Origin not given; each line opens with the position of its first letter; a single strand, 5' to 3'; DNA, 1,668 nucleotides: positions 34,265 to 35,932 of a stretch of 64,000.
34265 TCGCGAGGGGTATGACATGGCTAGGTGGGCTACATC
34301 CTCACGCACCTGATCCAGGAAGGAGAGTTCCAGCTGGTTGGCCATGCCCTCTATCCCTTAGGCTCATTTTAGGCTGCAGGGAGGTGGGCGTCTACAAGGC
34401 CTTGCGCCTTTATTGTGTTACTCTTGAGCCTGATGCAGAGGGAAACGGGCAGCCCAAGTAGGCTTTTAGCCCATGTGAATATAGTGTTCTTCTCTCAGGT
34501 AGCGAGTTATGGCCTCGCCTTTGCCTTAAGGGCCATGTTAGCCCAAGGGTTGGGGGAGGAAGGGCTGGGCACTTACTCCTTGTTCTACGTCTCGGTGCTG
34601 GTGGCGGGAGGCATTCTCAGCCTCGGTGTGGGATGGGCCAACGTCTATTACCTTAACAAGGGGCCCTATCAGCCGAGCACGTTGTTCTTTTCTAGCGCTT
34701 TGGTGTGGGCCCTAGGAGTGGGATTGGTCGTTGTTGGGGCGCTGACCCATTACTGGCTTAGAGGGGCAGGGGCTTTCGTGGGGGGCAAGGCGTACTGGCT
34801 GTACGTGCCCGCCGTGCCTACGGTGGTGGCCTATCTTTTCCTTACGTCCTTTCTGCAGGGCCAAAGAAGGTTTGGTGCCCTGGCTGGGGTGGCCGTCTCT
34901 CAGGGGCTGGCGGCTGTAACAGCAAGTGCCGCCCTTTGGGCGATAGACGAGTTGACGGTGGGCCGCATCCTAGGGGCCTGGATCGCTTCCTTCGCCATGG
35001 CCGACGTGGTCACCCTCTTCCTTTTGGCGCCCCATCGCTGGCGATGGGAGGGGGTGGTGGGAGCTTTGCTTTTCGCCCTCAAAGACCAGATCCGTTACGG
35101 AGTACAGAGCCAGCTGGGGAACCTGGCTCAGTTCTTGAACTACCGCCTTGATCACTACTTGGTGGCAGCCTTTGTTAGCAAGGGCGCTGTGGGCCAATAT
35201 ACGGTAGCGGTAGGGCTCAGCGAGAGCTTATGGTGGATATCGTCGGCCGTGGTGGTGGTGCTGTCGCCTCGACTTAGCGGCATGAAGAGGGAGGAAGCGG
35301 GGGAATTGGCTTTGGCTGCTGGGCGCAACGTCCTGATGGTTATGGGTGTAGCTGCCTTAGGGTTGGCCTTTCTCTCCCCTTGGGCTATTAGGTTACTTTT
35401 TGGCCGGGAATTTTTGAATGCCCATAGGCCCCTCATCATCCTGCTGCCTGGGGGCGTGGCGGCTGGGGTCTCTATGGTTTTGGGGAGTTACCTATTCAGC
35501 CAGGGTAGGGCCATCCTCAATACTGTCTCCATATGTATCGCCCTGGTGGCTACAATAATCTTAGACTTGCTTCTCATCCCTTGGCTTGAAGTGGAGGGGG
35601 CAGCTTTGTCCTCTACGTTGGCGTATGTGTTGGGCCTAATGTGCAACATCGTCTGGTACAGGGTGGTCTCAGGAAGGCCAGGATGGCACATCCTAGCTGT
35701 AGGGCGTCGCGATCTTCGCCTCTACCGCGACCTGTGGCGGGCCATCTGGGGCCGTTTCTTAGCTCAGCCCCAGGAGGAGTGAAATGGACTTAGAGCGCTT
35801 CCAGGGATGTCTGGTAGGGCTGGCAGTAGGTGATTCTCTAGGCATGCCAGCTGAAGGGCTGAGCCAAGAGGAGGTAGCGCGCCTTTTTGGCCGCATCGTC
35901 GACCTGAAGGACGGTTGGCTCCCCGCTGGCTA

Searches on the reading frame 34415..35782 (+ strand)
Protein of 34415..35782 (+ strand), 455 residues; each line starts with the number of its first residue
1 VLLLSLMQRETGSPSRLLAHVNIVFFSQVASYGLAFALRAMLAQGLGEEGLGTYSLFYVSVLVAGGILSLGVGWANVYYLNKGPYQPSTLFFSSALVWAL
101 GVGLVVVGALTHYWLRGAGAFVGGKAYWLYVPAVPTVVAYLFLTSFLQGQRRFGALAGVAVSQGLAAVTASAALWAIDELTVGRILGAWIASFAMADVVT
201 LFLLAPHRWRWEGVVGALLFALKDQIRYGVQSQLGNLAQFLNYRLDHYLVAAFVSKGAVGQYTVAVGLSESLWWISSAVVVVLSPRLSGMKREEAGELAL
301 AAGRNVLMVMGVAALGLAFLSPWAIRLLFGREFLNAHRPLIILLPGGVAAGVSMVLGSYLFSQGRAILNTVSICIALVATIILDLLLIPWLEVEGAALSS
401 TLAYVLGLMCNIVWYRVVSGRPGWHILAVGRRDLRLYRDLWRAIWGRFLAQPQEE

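Call 75: search_protein_families(library=pfam, proteins=[window:34415-35782:+], max_evalue=0.0001)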
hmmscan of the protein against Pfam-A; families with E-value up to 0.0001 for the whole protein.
window:34415-35782:+ (455 aa): 2 families
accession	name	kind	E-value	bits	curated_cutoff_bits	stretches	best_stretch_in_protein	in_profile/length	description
PF01943.22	Polysacc_synt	-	2.1e-12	47.5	28.2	1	20-289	4-272/274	Polysaccharide biosynthesis protein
PF13440.11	Polysacc_synt_3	-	3.3e-08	33.6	23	1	152-336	110-291/293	Polysaccharide biosynthesis protein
